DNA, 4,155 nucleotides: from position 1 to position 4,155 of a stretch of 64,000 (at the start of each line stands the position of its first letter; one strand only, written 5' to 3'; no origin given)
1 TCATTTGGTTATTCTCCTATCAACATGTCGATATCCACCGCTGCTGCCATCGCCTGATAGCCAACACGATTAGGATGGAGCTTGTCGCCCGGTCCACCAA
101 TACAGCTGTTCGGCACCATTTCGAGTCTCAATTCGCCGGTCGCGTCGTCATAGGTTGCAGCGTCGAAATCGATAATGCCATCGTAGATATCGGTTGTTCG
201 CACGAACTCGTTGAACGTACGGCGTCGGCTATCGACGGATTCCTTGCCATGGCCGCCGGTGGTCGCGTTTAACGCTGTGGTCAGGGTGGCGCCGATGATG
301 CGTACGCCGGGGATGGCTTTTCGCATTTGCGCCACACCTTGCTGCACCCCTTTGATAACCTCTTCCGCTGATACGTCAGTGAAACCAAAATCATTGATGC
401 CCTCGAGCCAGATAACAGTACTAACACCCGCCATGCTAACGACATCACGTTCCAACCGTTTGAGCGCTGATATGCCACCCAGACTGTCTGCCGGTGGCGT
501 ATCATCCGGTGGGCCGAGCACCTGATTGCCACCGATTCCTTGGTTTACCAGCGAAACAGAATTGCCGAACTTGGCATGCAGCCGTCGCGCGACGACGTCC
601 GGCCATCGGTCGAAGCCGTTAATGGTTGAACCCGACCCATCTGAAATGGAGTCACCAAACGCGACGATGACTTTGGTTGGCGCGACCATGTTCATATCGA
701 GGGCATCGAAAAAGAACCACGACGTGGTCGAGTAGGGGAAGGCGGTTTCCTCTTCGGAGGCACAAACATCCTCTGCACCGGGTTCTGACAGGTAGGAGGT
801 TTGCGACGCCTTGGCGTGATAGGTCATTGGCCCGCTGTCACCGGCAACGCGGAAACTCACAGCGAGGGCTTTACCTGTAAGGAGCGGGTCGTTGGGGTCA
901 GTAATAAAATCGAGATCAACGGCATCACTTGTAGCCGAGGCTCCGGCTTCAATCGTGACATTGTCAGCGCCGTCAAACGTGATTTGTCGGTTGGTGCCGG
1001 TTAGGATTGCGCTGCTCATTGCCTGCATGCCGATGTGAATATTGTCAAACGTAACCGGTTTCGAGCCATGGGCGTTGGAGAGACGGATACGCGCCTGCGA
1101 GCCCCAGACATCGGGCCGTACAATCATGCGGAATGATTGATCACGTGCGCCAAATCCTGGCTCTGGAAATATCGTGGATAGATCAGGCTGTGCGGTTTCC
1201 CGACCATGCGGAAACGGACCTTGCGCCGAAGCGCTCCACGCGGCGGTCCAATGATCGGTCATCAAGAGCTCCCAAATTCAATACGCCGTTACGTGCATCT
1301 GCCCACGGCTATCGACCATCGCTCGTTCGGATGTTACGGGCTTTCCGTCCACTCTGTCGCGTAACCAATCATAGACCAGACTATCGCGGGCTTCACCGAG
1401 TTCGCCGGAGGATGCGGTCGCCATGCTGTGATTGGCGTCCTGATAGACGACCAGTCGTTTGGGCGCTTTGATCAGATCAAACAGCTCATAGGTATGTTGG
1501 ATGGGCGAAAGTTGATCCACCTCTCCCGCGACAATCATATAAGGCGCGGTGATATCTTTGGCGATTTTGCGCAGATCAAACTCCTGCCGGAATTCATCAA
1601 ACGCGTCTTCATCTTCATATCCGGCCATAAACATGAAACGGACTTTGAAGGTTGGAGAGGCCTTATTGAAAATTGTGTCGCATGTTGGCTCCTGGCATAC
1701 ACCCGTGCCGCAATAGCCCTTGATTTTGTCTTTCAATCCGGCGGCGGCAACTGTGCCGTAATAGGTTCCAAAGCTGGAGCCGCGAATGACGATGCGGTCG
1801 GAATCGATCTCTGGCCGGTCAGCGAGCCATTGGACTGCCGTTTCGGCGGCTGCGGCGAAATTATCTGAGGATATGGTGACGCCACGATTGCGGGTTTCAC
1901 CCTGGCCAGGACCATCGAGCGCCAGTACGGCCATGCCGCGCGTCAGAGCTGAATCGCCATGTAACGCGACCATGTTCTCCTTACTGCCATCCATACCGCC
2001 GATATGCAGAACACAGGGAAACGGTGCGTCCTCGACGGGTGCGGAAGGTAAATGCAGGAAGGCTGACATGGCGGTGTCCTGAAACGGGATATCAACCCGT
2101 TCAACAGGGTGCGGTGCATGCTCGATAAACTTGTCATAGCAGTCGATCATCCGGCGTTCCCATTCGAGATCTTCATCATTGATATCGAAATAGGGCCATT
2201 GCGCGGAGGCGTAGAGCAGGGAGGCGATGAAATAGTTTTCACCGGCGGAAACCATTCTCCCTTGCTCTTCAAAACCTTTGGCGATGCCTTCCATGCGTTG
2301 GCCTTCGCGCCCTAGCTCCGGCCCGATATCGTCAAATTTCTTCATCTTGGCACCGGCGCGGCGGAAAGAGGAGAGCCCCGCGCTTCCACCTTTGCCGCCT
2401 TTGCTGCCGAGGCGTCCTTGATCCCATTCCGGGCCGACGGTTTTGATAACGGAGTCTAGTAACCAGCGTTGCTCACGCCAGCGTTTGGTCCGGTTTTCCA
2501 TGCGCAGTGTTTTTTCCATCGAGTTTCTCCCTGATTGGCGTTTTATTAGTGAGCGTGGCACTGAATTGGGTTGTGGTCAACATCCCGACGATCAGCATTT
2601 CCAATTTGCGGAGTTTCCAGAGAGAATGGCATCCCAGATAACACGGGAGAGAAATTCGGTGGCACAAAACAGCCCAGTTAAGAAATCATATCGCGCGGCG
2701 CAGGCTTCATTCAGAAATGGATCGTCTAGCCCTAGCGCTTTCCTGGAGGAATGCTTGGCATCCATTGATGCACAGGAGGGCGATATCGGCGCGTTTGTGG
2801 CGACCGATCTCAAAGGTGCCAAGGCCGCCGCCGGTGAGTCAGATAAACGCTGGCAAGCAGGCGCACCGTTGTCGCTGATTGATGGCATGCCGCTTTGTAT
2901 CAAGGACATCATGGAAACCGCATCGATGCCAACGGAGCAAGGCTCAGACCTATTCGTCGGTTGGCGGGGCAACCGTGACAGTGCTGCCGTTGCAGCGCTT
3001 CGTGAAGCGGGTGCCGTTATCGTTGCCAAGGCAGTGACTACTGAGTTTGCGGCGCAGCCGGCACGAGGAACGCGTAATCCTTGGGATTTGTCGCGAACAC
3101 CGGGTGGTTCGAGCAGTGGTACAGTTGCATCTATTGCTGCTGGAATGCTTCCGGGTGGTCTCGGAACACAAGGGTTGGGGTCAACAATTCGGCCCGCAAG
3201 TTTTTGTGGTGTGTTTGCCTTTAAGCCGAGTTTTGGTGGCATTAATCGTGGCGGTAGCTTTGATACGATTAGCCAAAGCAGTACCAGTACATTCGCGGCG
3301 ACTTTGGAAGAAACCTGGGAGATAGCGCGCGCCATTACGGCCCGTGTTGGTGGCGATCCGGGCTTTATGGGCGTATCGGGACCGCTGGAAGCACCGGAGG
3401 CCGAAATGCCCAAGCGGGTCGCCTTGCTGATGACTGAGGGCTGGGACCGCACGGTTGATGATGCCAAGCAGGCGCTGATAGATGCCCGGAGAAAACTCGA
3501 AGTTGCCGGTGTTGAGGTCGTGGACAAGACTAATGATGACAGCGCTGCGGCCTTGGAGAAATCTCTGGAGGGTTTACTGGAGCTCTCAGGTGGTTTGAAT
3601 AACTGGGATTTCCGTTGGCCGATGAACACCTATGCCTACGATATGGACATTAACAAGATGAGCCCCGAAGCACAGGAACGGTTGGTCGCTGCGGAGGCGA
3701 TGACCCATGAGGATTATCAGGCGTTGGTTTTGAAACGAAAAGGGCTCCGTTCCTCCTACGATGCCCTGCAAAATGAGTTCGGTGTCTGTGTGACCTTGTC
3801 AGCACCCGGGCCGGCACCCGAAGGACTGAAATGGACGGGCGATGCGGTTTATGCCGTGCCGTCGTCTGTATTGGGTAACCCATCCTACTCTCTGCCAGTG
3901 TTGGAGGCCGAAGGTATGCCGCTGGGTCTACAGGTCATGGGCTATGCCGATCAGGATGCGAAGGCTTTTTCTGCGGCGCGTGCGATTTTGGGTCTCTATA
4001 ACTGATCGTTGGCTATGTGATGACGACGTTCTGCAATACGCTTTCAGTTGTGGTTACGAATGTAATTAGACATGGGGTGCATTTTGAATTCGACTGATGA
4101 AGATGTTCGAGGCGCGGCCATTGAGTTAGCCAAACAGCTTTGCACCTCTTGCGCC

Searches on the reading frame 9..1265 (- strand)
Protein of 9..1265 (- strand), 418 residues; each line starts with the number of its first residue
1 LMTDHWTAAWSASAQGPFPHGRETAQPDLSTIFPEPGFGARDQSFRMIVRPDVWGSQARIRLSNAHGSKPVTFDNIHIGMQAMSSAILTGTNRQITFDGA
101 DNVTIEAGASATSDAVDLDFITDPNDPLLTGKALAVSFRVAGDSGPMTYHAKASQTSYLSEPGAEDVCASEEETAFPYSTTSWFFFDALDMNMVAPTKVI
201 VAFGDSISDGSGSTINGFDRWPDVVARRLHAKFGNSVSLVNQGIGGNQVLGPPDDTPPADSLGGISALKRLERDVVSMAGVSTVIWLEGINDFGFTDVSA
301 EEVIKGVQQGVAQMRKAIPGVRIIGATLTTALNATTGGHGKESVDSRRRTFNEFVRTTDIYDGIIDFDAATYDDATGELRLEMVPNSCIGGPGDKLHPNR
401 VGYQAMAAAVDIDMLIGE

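Call 31: search_protein_families(library=pfam, proteins=[window:9-1265:-], max_evalue=0.00001)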
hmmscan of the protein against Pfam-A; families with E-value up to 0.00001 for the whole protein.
window:9-1265:- (418 aa): 2 families
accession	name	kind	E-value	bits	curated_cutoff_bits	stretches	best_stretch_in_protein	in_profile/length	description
PF13472.12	Lipase_GDSL_2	-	2.9e-22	80.4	32.9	1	202-405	1-178/178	GDSL-like Lipase/Acylhydrolase family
PF00657.28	Lipase_GDSL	-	3.9e-16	60.3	23.6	1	200-410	1-208/208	GDSL-like Lipase/Acylhydrolase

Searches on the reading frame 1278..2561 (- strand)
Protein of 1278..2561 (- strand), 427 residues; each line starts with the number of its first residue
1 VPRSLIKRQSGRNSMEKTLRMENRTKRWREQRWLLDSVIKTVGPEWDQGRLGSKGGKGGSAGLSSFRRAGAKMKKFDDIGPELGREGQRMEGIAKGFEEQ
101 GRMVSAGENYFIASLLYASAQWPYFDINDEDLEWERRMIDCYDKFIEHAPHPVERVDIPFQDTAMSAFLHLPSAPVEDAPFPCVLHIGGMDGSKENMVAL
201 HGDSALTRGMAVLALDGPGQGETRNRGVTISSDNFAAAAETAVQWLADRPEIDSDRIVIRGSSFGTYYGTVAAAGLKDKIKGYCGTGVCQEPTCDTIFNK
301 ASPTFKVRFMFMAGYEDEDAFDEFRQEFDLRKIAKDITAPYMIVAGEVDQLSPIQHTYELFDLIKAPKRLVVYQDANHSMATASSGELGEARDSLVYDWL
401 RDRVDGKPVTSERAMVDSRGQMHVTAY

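Call 31: search_protein_families(library=pfam, proteins=[window:1278-2561:-], max_evalue=0.00001)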
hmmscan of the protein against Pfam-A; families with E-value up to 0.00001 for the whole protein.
window:1278-2561:- (427 aa): 6 families
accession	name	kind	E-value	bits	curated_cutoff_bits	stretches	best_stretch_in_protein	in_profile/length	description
PF06500.17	FrsA-like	-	3.6e-15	56.1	22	1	95-301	111-307/414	Esterase FrsA-like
PF00326.27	Peptidase_S9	-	8.6e-13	48.7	22.6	1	209-401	14-207/213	Prolyl oligopeptidase family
PF02129.25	Peptidase_S15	-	1.4e-08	35.2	23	0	175-274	12-114/262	X-Pro dipeptidyl-peptidase (S15 family)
PF12146.15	Hydrolase_4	-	9.4e-08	32.1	27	0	330-380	183-234/239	Serine aminopeptidase, S33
PF00561.26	Abhydrolase_1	-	2.6e-07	31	25.8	0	203-287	20-101/245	alpha/beta hydrolase fold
PF05448.18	AXE1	-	4.3e-07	29.4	21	0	241-381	162-306/321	Acetyl xylan esterase (AXE1)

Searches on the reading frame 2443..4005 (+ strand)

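Call 31: search_protein_families(library=pfam, proteins=[window:2443-4005:+], max_evalue=0.00001)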
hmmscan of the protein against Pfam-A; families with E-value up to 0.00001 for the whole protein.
window:2443-4005:+ (520 aa): 1 family
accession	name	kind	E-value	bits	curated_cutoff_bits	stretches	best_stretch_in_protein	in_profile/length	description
PF01425.27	Amidase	-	4.2e-55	188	27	1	101-506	3-442/445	Amidase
